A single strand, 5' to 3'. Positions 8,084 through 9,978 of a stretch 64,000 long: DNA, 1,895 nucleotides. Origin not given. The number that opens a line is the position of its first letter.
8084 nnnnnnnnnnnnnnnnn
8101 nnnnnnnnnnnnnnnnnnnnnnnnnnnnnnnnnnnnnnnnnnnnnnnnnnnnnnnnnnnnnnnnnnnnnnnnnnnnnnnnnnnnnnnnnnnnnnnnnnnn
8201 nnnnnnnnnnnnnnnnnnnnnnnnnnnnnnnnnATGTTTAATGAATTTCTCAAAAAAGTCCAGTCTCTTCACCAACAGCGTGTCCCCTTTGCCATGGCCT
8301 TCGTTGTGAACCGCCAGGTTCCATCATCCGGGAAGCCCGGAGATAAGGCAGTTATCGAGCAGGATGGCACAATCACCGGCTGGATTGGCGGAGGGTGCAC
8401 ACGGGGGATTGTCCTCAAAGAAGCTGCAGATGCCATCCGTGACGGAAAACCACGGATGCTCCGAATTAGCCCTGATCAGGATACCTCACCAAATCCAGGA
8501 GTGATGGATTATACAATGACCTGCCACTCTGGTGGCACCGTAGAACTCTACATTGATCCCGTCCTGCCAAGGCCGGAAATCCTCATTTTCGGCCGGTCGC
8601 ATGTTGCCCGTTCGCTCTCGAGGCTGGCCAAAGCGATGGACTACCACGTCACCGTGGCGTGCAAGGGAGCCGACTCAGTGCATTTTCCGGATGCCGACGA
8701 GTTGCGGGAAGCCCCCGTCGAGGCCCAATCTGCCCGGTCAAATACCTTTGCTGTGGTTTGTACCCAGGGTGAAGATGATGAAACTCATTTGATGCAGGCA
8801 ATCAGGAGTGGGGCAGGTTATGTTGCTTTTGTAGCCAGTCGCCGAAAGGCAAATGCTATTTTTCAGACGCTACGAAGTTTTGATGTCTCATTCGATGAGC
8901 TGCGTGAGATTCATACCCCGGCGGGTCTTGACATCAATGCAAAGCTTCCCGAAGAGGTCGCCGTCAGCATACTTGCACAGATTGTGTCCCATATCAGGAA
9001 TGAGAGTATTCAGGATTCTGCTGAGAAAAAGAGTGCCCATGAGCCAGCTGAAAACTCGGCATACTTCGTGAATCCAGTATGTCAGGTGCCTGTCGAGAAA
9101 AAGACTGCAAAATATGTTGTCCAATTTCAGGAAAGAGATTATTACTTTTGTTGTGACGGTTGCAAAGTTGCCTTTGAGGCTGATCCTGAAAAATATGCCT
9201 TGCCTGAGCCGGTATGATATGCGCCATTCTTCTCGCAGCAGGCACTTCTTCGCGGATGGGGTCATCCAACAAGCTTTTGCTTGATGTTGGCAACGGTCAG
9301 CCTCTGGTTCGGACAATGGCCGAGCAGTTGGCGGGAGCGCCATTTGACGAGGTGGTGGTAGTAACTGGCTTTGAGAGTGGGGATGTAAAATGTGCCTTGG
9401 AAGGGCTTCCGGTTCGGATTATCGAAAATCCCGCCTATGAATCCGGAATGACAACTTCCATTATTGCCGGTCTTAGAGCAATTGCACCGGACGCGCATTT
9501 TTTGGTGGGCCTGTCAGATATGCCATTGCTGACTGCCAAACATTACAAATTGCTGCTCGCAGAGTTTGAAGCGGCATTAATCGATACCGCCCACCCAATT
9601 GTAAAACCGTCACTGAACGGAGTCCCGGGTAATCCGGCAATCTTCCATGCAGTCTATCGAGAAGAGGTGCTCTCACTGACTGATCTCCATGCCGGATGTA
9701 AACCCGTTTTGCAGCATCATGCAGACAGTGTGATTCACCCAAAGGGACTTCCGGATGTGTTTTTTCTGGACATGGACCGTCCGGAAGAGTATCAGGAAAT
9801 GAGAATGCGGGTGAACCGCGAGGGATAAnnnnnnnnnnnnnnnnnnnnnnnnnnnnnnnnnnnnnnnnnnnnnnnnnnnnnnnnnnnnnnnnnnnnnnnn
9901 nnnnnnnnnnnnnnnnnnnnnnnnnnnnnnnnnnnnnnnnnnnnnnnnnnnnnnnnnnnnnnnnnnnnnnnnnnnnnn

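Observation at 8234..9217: CoxF/XdhC maturation factor carrying a fused C-terminal YHS/TRASH metal-binding domain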

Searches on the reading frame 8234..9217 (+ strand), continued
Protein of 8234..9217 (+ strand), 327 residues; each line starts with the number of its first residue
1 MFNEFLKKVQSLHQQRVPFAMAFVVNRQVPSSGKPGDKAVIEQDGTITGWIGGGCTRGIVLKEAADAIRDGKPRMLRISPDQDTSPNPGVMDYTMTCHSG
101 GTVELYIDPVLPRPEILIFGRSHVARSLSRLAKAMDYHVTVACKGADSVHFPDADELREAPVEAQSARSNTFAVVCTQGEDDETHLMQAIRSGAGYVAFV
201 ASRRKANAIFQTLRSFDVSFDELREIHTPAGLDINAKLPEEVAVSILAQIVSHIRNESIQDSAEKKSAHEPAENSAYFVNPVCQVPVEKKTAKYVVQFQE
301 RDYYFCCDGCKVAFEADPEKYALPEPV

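Call 66: find_homologous_proteins(query=L005:460-1473:-, max_evalue=1e-10)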
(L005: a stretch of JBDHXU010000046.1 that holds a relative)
Query L005:460-1473:- (338 aa): 7295 proteins with E <= 1e-10 among 8000 candidates; the best 120 are listed.
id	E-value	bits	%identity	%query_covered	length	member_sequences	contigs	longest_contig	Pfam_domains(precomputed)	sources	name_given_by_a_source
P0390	1.0e-219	746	100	100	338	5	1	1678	PF02625.22,PF13478.13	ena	-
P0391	4.8e-201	685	89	100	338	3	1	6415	PF02625.22,PF13478.13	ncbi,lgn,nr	ncbi:MAG: XdhC family protein [Bacteroidetes bacterium]|nr:XdhC family protein [Bacteroidota bacteri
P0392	1.2e-157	542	73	98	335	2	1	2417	PF02625.22,PF13478.13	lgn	-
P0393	3.0e-148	511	69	100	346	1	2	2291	PF02625.22,PF13478.13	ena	-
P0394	9.9e-147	506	68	100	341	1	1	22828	PF02625.22,PF13478.13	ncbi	-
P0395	2.2e-145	502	67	100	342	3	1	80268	PF02625.22,PF13478.13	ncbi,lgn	-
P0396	4.5e-145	501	67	100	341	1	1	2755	PF02625.22,PF13478.13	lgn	-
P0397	1.3e-144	499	67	99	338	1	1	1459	PF02625.22,PF13478.13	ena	-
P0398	6.7e-144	497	69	99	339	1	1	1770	PF02625.22,PF13478.13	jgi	jgi:xanthine dehydrogenase accessory factor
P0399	1.4e-142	493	66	100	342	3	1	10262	PF02625.22,PF13478.13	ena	-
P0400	2.0e-142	492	67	99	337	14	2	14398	PF02625.22,PF13478.13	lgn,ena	-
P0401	3.9e-142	491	66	100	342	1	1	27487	PF02625.22,PF13478.13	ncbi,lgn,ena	-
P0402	1.2e-141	490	67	99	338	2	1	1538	PF02625.22,PF13478.13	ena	-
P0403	1.8e-141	489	66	100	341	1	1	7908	PF02625.22,PF13478.13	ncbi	-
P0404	5.4e-140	484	66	99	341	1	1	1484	PF02625.22,PF13478.13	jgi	jgi:xanthine dehydrogenase accessory factor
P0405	1.9e-139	482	65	99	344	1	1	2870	PF02625.22,PF13478.13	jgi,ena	-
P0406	3.0e-139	482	65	100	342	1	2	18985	PF02625.22,PF13478.13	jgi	jgi:xanthine dehydrogenase accessory factor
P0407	3.0e-139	482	65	100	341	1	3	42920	PF02625.22,PF13478.13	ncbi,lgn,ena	-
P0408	3.7e-139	481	65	100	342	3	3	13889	PF02625.22,PF13478.13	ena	-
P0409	8.3e-139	480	65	100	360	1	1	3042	PF02625.22,PF13478.13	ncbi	-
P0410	4.5e-138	478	66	99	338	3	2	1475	PF02625.22,PF13478.13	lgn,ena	-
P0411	7.0e-138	477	63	100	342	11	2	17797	PF02625.22,PF13478.13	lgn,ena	-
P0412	1.4e-137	476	65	99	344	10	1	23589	PF02625.22,PF13478.13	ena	-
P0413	3.5e-137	475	64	100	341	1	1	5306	PF02625.22,PF13478.13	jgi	jgi:xanthine dehydrogenase accessory factor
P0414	1.2e-136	473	63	100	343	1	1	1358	PF02625.22,PF13478.13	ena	-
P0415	1.5e-136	473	64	99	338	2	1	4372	PF02625.22,PF13478.13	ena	-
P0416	2.3e-136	472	64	99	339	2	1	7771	PF02625.22,PF13478.13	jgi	jgi:xanthine dehydrogenase accessory factor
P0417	2.1e-135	469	63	100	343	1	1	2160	PF02625.22,PF13478.13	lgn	-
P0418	2.9e-135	469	64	100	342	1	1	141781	PF02625.22,PF13478.13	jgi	jgi:xanthine dehydrogenase accessory factor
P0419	3.6e-135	468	65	99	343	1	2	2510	PF02625.22,PF13478.13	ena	-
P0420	8.4e-135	467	63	100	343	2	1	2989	PF02625.22,PF13478.13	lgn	-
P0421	4.1e-134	465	63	100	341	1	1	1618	PF02625.22,PF13478.13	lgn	-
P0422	2.2e-133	462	64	100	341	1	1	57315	PF02625.22,PF13478.13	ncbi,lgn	-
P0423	2.4e-133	462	63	100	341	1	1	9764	PF02625.22,PF13478.13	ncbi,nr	ncbi:MAG: XdhC family protein [Bacteroidia bacterium]|nr:XdhC family protein [Bacteroidia bacterium]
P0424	7.9e-133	461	61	100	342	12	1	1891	PF02625.22,PF13478.13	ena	-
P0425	1.8e-132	459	64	100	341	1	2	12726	PF02625.22,PF13478.13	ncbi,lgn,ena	-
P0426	3.7e-132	458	64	99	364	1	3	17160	PF02625.22,PF13478.13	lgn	-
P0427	8.1e-132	457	62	100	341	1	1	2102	PF02625.22,PF13478.13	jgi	jgi:xanthine dehydrogenase accessory factor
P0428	1.1e-131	457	63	100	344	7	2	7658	PF02625.22,PF13478.13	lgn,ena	-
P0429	9.6e-131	454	60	100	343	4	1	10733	PF02625.22,PF13478.13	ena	-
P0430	1.2e-130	453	64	99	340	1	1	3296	PF02625.22,PF13478.13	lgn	-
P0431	1.1e-129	450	66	97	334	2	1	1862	PF02625.22,PF13478.13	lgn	-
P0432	3.3e-129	449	61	100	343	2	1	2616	PF02625.22,PF13478.13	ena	-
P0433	5.4e-128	445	59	100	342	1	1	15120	PF02625.22,PF13478.13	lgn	-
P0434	8.1e-128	444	61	100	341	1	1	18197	PF02625.22,PF13478.13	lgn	-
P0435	9.0e-128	444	60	100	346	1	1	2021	PF02625.22,PF13478.13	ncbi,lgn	-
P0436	1.8e-127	443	60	99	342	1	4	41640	PF02625.22,PF13478.13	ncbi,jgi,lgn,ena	-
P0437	3.8e-127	442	60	99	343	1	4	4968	PF02625.22,PF13478.13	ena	-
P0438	5.7e-127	441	61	100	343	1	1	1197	PF02625.22,PF13478.13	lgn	-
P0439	2.1e-126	439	60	100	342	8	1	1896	PF02625.22,PF13478.13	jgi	jgi:xanthine dehydrogenase accessory factor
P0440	3.6e-126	439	59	100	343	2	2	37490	PF02625.22,PF13478.13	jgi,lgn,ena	-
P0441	9.9e-126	437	60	100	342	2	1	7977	PF02625.22,PF13478.13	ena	-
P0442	1.1e-125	437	59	99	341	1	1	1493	PF02625.22,PF13478.13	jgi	jgi:xanthine dehydrogenase accessory factor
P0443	1.6e-125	437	58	99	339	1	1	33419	PF02625.22,PF13478.13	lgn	-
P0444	3.6e-125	435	58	100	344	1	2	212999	PF02625.22,PF13478.13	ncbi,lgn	ncbi:XdhC family protein [soil metagenome]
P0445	4.6e-125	435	60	99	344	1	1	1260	PF02625.22,PF13478.13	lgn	-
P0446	4.8e-125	435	60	100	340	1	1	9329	PF02625.22,PF13478.13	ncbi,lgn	-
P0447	6.2e-125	435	58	100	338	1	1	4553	PF02625.22,PF13478.13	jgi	jgi:xanthine dehydrogenase accessory factor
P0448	2.4e-124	433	58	99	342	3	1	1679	PF02625.22,PF13478.13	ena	-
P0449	3.8e-124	432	60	99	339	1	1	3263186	PF02625.22,PF13478.13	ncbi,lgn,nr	ncbi:MAG: XdhC family protein [Cyclobacteriaceae bacterium]|nr:XdhC family protein [Cyclobacteriacea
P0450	4.2e-124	432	61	100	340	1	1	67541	PF02625.22,PF13478.13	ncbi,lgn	-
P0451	6.2e-124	431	58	100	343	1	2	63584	PF02625.22,PF13478.13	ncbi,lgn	-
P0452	9.0e-124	431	58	100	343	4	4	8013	PF02625.22,PF13478.13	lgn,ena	-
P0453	1.7e-123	430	57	100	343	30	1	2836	PF02625.22,PF13478.13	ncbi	-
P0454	1.9e-123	430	59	100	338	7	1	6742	PF02625.22,PF13478.13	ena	-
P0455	1.9e-123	430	59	100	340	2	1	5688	PF02625.22,PF13478.13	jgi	jgi:xanthine dehydrogenase accessory factor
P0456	1.9e-123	430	60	99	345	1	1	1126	PF02625.22,PF13478.13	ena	-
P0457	2.4e-123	429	58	100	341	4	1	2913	PF02625.22,PF13478.13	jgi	-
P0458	5.9e-123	428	58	97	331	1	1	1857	PF02625.22,PF13478.13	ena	-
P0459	7.1e-123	428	59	100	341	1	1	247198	PF02625.22,PF13478.13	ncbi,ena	-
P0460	1.4e-122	427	58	100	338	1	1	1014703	PF02625.22,PF13478.13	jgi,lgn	-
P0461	2.1e-122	426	57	100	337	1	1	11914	PF02625.22,PF13478.13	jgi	jgi:xanthine dehydrogenase accessory factor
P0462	2.3e-122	426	59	100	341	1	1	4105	PF02625.22,PF13478.13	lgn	-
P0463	7.3e-122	425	59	100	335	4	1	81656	PF02625.22,PF13478.13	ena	-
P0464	1.0e-121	424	58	99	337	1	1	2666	PF02625.22,PF13478.13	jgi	jgi:xanthine dehydrogenase accessory factor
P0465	1.3e-121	424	58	100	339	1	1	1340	PF02625.22,PF13478.13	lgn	-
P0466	3.0e-121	423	57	97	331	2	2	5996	PF02625.22,PF13478.13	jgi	-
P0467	3.0e-121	423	56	100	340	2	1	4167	PF02625.22,PF13478.13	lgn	-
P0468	3.2e-121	422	58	100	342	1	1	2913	PF02625.22,PF13478.13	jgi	-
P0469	5.8e-121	422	59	100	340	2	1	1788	PF02625.22,PF13478.13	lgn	-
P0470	6.2e-121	421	57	99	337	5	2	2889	PF02625.22,PF13478.13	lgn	-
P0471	6.8e-121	421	59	100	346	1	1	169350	PF02625.22,PF13478.13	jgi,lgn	jgi:xanthine dehydrogenase accessory factor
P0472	8.5e-121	421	58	100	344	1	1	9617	PF02625.22,PF13478.13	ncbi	-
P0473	8.5e-121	421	56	99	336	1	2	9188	PF02625.22,PF13478.13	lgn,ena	-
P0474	9.9e-121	421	57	100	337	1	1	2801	PF02625.22,PF13478.13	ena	-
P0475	1.0e-120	421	57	100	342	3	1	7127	PF02625.22,PF13478.13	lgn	-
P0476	1.3e-120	420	57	99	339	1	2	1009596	PF02625.22,PF13478.13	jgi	jgi:xanthine dehydrogenase accessory factor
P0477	1.4e-120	420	57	100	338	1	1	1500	PF02625.22,PF13478.13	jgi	jgi:xanthine dehydrogenase accessory factor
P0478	1.4e-120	420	59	100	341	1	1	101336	PF02625.22,PF13478.13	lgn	-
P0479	1.5e-120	420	57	100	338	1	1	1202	PF02625.22,PF13478.13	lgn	-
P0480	4.6e-120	419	58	100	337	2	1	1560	PF02625.22,PF13478.13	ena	-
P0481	5.2e-120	418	56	100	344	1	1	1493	PF02625.22,PF13478.13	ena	-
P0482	8.5e-120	418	56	99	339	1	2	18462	PF02625.22,PF13478.13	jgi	jgi:xanthine dehydrogenase accessory factor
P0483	1.7e-119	417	56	100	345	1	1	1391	PF02625.22,PF13478.13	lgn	-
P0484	1.8e-119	417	57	100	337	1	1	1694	PF02625.22,PF13478.13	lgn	-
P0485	2.1e-119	416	57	100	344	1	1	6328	PF02625.22,PF13478.13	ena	-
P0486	2.2e-119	416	59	99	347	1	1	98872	PF02625.22,PF13478.13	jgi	jgi:xanthine dehydrogenase accessory factor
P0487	4.2e-119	416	57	100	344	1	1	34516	PF02625.22,PF13478.13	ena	-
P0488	4.6e-119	415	57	100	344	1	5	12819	PF02625.22,PF13478.13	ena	-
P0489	5.0e-119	415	57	99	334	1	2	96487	PF02625.22,PF13478.13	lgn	-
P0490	6.6e-119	415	56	100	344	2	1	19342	PF02625.22,PF13478.13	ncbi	-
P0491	1.2e-118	414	56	100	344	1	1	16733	PF02625.22,PF13478.13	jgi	jgi:xanthine dehydrogenase accessory factor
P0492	1.5e-118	414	57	100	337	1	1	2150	PF02625.22,PF13478.13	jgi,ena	-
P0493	1.5e-118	414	56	100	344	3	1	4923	PF02625.22,PF13478.13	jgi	jgi:xanthine dehydrogenase accessory factor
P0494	1.7e-118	414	56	100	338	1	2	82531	PF02625.22,PF13478.13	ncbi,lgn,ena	-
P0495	1.9e-118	413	57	99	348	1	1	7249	PF02625.22,PF13478.13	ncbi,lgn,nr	ncbi:MAG TPA: XdhC family protein [Cyclobacteriaceae bacterium]|nr:XdhC family protein [Cyclobacteri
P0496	1.9e-118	413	57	100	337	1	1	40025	PF02625.22,PF13478.13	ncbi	-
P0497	2.8e-118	413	57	99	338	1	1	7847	PF02625.22,PF13478.13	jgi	jgi:xanthine dehydrogenase accessory factor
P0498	4.3e-118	412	56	100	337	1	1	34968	PF02625.22,PF13478.13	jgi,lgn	jgi:xanthine dehydrogenase accessory factor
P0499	5.8e-118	412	56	100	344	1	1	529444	PF02625.22,PF13478.13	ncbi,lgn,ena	-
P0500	5.9e-118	412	58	99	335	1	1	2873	PF02625.22,PF13478.13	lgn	-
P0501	6.5e-118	412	56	99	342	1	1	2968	PF02625.22,PF13478.13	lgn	-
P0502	7.8e-118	411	55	100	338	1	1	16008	PF02625.22,PF13478.13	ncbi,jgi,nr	ncbi:MAG TPA: XdhC family protein [Cyclobacteriaceae bacterium]|jgi:xanthine dehydrogenase accessory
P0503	1.0e-117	411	55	100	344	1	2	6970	PF02625.22,PF13478.13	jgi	jgi:xanthine dehydrogenase accessory factor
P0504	1.0e-117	411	58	100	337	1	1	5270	PF02625.22,PF13478.13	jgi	jgi:xanthine dehydrogenase accessory factor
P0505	1.1e-117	411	56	100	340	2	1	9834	PF02625.22,PF13478.13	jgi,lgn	jgi:xanthine dehydrogenase accessory factor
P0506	1.2e-117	411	56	99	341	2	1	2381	PF02625.22,PF13478.13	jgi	jgi:xanthine dehydrogenase accessory factor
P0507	1.2e-117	411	58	99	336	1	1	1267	PF02625.22,PF13478.13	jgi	jgi:xanthine dehydrogenase accessory factor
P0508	1.4e-117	410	57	100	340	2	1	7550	PF02625.22,PF13478.13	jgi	-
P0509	1.8e-117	410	55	100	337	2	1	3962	PF02625.22,PF13478.13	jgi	jgi:xanthine dehydrogenase accessory factor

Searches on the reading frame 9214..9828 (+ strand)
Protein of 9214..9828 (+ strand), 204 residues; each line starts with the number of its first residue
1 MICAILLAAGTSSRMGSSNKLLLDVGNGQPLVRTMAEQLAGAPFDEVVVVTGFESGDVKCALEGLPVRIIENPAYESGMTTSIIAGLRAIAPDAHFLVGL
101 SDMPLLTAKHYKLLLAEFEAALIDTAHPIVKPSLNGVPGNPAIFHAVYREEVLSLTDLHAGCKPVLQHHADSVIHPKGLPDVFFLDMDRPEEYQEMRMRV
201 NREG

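Call 3: search_protein_families(library=pfam, proteins=[window:9214-9828:+], max_evalue=0.01)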
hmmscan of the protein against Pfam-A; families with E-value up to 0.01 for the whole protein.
window:9214-9828:+ (204 aa): 2 families
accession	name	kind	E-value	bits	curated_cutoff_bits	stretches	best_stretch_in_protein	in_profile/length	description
PF12804.13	NTP_transf_3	-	7e-33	114.5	27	1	4-169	1-157/160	MobA-like NTP transferase domain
PF01128.25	IspD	-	4.9e-05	23.6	27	1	2-120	1-119/221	2-C-methyl-D-erythritol 4-phosphate cytidylyltransferase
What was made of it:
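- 9214..9828 (+): mocA-like molybdenum cofactor cytidylyltransferase, translationally coupled to coxF (ATGA overlap). Pfam NTP_transf_3, E 7e-33 (call 3).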

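Call 49: search_protein_families(library=ncbifam, proteins=[window:9214-9828:+], max_evalue=0.00001)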
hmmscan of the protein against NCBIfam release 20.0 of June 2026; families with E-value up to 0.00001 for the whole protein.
window:9214-9828:+ (204 aa): 16 families
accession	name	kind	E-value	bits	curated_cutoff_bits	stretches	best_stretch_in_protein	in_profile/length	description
NF045665.1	NTPtran_DVU1551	equivalog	6.9e-34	117.4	315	1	2-202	1-195/359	DVU_1551 family NTP transferase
TIGR03310.1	matur_MocA_YgfJ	equivalog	3.5e-31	108.7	186.45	1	4-195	2-187/188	molybdenum cofactor cytidylyltransferase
NF045782.1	NicBOxredNboR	equivalog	1.1e-21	77.4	260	1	3-173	10-182/206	nicotine blue oxidoreductase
NF053639.1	Mfer334_fam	equivalog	8.2e-10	38.9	260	1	8-118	6-126/209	pseudomurein biosynthesis protein PmurB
NF001457.0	PRK00317.1-3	equivalog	1.2e-09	37.9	164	1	3-154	3-143/200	molybdenum cofactor guanylyltransferase MobA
TIGR03202.1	pucB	equivalog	1.7e-09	37.7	235.05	1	2-193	1-192/192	xanthine dehydrogenase accessory protein PucB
NF010933.0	PRK14353.1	equivalog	2.6e-08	32.9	505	1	3-117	7-123/453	bifunctional UDP-N-acetylglucosamine diphosphorylase/glucosamine-1-phosphate N-acetyltransferase GlmU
TIGR01173.1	glmU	equivalog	5.3e-08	32.1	366.85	1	4-119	3-118/452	bifunctional UDP-N-acetylglucosamine diphosphorylase/glucosamine-1-phosphate N-acetyltransferase GlmU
NF010936.0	PRK14356.1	equivalog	7.7e-08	31.7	666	1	3-121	7-126/456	bifunctional UDP-N-acetylglucosamine diphosphorylase/glucosamine-1-phosphate N-acetyltransferase GlmU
NF010938.0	PRK14358.1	equivalog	1.8e-07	30.1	500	1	4-120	10-126/481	bifunctional N-acetylglucosamine-1-phosphate uridyltransferase/glucosamine-1-phosphate acetyltransferase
NF010934.1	PRK14354.1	equivalog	7.7e-07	28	450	1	3-117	1-114/447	bifunctional UDP-N-acetylglucosamine diphosphorylase/glucosamine-1-phosphate N-acetyltransferase GlmU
TIGR02665.1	molyb_mobA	equivalog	1e-06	28.9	151.85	1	3-120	2-115/186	molybdenum cofactor guanylyltransferase MobA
NF010932.0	PRK14352.1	equivalog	1.7e-06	27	611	1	3-120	8-128/488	bifunctional UDP-N-acetylglucosamine diphosphorylase/glucosamine-1-phosphate N-acetyltransferase GlmU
NF010937.0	PRK14357.1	equivalog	6.8e-06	25.2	658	1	4-120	3-116/448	bifunctional UDP-N-acetylglucosamine diphosphorylase/glucosamine-1-phosphate N-acetyltransferase GlmU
TIGR00453.1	ispD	equivalog_domain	7.2e-06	25.6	181.3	1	3-94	1-92/219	2-C-methyl-D-erythritol 4-phosphate cytidylyltransferase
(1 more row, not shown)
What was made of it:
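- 9214..9828 (+): The best NCBIfam matches are NF045665 (DVU_1551-family NTP transferase, E 6.9e-34) and TIGR03310 MocA (E 3.5e-31), both below their cut-offs (call 49).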
